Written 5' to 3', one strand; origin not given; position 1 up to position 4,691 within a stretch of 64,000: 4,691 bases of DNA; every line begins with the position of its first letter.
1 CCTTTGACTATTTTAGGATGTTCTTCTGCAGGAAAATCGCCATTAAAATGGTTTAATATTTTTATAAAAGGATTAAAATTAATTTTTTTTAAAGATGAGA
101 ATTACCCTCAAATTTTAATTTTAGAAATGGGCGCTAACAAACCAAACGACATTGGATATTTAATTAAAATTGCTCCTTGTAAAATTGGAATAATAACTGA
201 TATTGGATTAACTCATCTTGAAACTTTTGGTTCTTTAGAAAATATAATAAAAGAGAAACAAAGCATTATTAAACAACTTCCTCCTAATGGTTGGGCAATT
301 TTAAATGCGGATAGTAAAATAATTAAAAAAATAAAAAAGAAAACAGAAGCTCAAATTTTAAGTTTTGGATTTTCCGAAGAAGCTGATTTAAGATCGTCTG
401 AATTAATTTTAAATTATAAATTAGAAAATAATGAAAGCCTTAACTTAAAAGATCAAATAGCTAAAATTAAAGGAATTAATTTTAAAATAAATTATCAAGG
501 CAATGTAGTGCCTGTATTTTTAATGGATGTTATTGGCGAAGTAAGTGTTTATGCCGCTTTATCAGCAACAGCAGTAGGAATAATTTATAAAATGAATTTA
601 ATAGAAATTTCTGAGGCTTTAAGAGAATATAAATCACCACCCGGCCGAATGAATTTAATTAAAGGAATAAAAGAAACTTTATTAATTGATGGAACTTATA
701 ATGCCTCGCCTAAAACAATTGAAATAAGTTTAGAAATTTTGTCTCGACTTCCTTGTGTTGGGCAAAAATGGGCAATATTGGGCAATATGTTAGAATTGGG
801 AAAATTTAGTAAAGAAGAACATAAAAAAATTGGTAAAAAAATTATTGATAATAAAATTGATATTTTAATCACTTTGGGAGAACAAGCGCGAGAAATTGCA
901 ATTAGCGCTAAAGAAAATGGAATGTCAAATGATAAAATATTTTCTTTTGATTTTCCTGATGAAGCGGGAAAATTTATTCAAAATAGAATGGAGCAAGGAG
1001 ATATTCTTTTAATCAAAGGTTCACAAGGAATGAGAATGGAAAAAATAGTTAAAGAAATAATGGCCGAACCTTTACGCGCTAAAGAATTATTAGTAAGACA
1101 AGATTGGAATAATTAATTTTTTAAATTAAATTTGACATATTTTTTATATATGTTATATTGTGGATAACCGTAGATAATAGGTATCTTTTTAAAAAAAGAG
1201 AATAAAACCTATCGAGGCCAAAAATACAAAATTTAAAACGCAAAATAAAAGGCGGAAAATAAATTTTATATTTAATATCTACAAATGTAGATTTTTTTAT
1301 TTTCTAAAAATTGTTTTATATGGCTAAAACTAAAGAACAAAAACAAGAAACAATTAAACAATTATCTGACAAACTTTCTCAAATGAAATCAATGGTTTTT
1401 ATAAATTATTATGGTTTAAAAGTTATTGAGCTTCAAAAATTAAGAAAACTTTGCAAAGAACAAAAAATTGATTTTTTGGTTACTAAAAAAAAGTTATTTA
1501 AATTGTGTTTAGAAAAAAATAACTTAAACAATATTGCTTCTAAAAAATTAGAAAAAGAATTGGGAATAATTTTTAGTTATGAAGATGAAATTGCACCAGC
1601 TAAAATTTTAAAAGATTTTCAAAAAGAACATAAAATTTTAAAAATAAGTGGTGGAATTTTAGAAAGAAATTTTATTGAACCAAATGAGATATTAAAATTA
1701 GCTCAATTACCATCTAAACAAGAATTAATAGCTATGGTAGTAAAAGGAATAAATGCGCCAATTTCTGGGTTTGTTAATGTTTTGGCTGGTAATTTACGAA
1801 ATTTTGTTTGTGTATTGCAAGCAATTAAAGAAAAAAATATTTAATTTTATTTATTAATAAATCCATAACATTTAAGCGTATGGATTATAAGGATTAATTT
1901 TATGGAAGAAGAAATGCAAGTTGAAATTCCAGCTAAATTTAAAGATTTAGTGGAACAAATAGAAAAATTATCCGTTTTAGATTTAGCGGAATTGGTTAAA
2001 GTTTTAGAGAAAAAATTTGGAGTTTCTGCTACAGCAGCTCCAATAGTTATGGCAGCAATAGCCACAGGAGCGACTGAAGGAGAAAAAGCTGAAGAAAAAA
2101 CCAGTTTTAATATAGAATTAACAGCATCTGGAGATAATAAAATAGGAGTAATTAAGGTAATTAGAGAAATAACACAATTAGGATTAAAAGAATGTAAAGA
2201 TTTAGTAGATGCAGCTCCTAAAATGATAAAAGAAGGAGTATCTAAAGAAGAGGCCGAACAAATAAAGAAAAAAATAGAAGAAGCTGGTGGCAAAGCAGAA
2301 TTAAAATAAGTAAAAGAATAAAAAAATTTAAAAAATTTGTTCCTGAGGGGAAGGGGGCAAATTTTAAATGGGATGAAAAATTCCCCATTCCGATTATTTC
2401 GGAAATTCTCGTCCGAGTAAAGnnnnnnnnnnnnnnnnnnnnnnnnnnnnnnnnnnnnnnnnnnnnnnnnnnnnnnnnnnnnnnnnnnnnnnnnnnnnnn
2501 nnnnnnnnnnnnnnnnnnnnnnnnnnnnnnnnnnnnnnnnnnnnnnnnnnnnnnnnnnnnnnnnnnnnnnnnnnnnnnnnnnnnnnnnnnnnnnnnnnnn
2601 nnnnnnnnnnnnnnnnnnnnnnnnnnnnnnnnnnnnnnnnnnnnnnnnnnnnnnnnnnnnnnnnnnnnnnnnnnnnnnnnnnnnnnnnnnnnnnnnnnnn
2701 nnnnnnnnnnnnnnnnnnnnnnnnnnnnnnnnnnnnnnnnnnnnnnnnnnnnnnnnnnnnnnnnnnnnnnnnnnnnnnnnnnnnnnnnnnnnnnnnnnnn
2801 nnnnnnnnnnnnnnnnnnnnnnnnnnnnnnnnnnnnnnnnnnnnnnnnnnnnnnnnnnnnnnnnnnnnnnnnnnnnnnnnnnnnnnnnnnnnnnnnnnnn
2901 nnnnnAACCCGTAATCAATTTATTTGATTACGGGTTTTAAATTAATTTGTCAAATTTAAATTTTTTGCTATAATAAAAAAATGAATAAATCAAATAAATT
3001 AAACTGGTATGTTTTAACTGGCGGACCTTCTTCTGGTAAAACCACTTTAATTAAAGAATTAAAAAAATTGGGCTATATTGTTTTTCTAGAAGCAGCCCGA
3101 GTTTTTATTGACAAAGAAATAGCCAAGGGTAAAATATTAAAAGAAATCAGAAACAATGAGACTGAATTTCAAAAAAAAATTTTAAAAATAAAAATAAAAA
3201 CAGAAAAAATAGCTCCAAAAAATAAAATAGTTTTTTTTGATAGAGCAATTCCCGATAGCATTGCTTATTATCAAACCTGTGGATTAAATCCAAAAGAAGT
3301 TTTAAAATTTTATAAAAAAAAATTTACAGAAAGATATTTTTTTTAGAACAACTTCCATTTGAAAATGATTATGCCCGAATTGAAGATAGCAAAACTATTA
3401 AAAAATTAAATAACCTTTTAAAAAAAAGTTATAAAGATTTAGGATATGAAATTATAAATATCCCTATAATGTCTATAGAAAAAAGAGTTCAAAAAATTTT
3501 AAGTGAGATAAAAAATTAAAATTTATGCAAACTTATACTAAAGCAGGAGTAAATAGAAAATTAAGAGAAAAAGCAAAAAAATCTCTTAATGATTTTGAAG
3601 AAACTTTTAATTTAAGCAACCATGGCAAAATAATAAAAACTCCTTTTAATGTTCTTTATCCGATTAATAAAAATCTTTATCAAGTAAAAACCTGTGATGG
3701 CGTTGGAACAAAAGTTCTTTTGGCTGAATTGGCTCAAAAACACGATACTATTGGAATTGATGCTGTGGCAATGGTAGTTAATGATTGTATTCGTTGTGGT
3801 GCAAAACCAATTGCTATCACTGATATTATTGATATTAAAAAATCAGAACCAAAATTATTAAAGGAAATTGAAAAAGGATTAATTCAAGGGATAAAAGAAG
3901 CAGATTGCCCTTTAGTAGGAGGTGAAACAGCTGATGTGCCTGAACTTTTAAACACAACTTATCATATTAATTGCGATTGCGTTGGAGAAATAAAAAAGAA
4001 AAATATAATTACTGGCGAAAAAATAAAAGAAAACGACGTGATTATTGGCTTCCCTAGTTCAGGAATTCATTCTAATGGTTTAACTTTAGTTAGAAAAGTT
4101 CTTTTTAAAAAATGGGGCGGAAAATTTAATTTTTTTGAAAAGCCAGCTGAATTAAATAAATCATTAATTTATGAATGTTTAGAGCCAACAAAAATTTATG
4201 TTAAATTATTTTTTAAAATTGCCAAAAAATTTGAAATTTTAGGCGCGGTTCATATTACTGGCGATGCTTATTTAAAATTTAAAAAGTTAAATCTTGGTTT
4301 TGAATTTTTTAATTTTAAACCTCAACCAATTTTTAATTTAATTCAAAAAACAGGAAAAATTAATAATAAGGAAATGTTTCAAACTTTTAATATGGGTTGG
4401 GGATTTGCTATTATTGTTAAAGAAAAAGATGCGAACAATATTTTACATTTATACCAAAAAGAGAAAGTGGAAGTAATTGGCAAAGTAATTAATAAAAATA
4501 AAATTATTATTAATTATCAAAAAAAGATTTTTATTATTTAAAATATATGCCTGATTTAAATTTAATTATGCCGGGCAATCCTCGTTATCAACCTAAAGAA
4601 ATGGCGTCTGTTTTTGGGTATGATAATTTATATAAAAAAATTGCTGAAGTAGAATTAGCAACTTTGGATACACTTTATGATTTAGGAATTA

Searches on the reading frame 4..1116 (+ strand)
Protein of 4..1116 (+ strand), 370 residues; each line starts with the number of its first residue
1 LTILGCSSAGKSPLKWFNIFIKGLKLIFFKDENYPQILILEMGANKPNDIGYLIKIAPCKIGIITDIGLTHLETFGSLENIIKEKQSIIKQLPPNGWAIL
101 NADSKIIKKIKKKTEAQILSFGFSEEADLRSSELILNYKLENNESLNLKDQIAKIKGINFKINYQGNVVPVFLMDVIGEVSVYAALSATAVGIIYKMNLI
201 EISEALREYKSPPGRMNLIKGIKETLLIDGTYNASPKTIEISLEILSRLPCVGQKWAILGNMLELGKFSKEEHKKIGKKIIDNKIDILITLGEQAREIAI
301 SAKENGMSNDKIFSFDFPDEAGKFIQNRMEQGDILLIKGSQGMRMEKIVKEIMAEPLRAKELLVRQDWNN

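Call 6: search_protein_families(library=pfam, proteins=[window:4-1116:+])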
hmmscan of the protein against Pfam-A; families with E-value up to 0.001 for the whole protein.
window:4-1116:+ (370 aa): 2 families
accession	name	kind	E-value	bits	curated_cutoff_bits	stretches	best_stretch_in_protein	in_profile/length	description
PF08245.18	Mur_ligase_M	-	8.2e-22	78.6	24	1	29-190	51-198/200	Mur ligase middle domain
PF02875.26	Mur_ligase_C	-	1.7e-14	55.2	28.4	1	214-340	1-126/127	Mur ligase, glutamate ligase domain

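Call 7: search_protein_families(library=ncbifam, proteins=[window:4-1116:+])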
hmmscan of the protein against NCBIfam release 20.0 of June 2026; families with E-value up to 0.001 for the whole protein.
window:4-1116:+ (370 aa): 16 families
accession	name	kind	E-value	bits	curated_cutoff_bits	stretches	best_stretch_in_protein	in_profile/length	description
TIGR01143.1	murF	subfamily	5.8e-67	226.5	288.6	1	23-350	114-416/418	UDP-N-acetylmuramoyl-tripeptide--D-alanyl-D-alanine ligase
NF008896.0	PRK11929.1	equivalog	1e-62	212.2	1023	1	23-353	644-957/965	bifunctional UDP-N-acetylmuramoyl-L-alanyl-D-glutamate--2,6-diaminopimelate ligase MurE/UDP-N-acetylmuramoyl-tripeptide--D-alanyl-D-alanine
NF010693.0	PRK14093.1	equivalog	1.1e-34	119.9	544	1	38-352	163-464/479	UDP-N-acetylmuramoylalanyl-D-glutamyl-2,6-diaminopimelate--D-alanyl-D-alanine ligase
NF008041.0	PRK10773.1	equivalog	2.4e-33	115.5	551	1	26-352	143-447/453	UDP-N-acetylmuramoyl-tripeptide--D-alanyl-D-alanine ligase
NF008897.0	PRK11930.1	equivalog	9.2e-30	103.3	804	1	24-353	148-454/822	bifunctional UDP-N-acetylmuramoyl-tripeptide:D-alanyl-D-alanine ligase/alanine racemase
NF001126.0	PRK00139.1-4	equivalog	5.8e-20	71.3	373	1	60-229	195-347/486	UDP-N-acetylmuramoyl-L-alanyl-D-glutamate--2,6-diaminopimelate ligase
TIGR02068.2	cya_phycin_syn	equivalog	1e-14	53.6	850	1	59-296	565-797/862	cyanophycin synthetase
TIGR01085.1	murE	subfamily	3.3e-14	52.7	257.3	1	60-260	179-365/472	UDP-N-acetylmuramyl-tripeptide synthetase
TIGR01082.1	murC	equivalog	4e-14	52.5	335.1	1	58-243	167-334/449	UDP-N-acetylmuramate--L-alanine ligase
NF010623.0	PRK14016.1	subfamily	8.2e-14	50.7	877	1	59-342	566-853/871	cyanophycin synthetase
NF053645.1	pMurC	equivalog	1e-12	47.5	560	2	37-128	157-250/492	pseudomurein biosynthesis peptide ligase pMurC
TIGR01087.1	murD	equivalog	1.9e-12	47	211.95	1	59-336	172-414/441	UDP-N-acetylmuramoyl-L-alanine--D-glutamate ligase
NF053648.1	pMurE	equivalog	3.1e-10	39.4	600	1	58-244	189-346/464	pseudomurein biosynthesis peptide ligase pMurE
NF053646.1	pMurD1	equivalog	2e-08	33.4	610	1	58-357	184-458/465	pseudomurein biosynthesis peptide ligase pMurD1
NF001124.0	PRK00139.1-2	equivalog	1.8e-07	30.3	476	1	60-247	200-372/500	UDP-N-acetylmuramoyl-L-alanyl-D-glutamate--2,6-diaminopimelate ligase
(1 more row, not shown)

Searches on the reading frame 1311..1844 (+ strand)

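Call 6: search_protein_families(library=pfam, proteins=[window:1311-1844:+])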
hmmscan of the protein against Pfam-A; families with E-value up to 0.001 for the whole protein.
window:1311-1844:+ (177 aa): 1 family
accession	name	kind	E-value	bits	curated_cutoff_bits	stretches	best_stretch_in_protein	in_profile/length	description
PF00466.25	Ribosomal_L10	-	4.9e-21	75.1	22.8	1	6-105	1-100/100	Ribosomal protein L10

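Call 7: search_protein_families(library=ncbifam, proteins=[window:1311-1844:+])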
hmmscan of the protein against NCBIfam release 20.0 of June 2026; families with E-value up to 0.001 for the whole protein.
window:1311-1844:+ (177 aa): 4 families
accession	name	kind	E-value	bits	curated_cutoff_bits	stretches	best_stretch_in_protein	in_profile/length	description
NF000955.1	PRK00099.1-1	equivalog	1.8e-41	141.7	85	1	9-176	1-167/168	50S ribosomal protein L10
NF003099.0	PRK04019.2-2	equivalog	9.6e-11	41.3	341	1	7-145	11-149/293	50S ribosomal protein L10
NF003098.0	PRK04019.1-5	equivalog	1.5e-06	27.6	331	1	3-106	4-107/336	50S ribosomal protein L10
NF003095.0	PRK04019.1-1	equivalog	2.3e-05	23.6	381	1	6-83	12-89/339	50S ribosomal protein L10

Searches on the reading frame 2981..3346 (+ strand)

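Call 6: search_protein_families(library=pfam, proteins=[window:2981-3346:+])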
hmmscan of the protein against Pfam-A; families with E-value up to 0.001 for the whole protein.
window:2981-3346:+ (121 aa): 3 families
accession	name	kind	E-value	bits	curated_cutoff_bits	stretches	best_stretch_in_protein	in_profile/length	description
PF13521.12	AAA_28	-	4.8e-23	82.6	27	1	10-113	2-107/164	AAA domain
PF13207.12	AAA_17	-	4.9e-05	24.1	27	1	13-74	1-64/136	AAA domain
PF13238.12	AAA_18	-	0.00086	20.2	29.4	0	11-62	2-45/128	AAA domain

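Call 7: search_protein_families(library=ncbifam, proteins=[window:2981-3346:+])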
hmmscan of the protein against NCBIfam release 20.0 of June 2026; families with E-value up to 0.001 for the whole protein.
window:2981-3346:+ (121 aa): 1 family
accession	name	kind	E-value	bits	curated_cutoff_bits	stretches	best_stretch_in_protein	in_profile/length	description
TIGR00152.1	TIGR00152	equivalog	0.00021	21.2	65.55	1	12-76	4-67/188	dephospho-CoA kinase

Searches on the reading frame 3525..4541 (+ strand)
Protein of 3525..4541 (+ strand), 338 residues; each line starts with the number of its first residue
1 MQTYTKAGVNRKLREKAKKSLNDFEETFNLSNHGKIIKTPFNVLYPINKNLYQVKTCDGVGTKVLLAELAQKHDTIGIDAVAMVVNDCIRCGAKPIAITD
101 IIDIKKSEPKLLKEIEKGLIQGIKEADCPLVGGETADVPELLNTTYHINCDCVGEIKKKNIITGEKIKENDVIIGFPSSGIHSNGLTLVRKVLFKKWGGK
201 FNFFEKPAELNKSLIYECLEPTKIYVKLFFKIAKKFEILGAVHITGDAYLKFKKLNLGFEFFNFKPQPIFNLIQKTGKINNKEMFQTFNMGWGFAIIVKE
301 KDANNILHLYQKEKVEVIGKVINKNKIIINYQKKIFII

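Call 6: search_protein_families(library=pfam, proteins=[window:3525-4541:+])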
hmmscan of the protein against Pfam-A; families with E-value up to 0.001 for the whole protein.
window:3525-4541:+ (338 aa): 2 families
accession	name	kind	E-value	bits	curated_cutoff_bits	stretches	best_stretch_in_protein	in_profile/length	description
PF00586.29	AIRS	-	5.9e-21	75.4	24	1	46-155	8-111/112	AIR synthase related protein, N-terminal domain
PF02769.27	AIRS_C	-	1.4e-14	55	23.1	1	168-329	1-153/156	AIR synthase related protein, C-terminal domain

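Call 7: search_protein_families(library=ncbifam, proteins=[window:3525-4541:+])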
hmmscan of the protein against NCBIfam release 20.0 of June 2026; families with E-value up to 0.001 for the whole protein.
window:3525-4541:+ (338 aa): 10 families
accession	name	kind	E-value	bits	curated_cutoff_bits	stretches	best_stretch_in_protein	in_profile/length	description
TIGR00878.1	purM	equivalog_domain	8.7e-89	298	236.35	1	3-323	2-331/332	phosphoribosylformylglycinamidine cyclo-ligase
TIGR03267.1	methan_mark_2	hypoth_equivalog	7e-10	38.5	365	1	77-174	78-169/323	methanogenesis marker 2 protein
TIGR01379.1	thiL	equivalog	1.6e-09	37.2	184.15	1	57-191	42-171/320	thiamine-phosphate kinase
TIGR02124.1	hypE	equivalog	1.7e-08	33.8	251.6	1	74-191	63-181/332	hydrogenase expression/formation protein HypE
NF004353.0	PRK05731.2-2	equivalog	2.7e-06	26.7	301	1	50-144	29-123/311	thiamine-phosphate kinase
TIGR01736.1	FGAM_synth_II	equivalog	3.2e-06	25.7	525.75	1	84-175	97-191/718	phosphoribosylformylglycinamidine synthase subunit PurL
NF002290.1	PRK01213.1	equivalog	2.8e-05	22.5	648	1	84-174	97-190/723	phosphoribosylformylglycinamidine synthase subunit PurL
TIGR00476.1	selD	equivalog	0.00026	20.3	125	1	82-174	82-171/311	selenide, water dikinase SelD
NF006144.0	PRK08294.1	subfamily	0.00043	18.7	560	1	275-325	355-405/637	phenol 2-monooxygenase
NF004351.0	PRK05731.1-4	equivalog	0.0007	18.8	324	1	75-192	73-186/321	thiamine-phosphate kinase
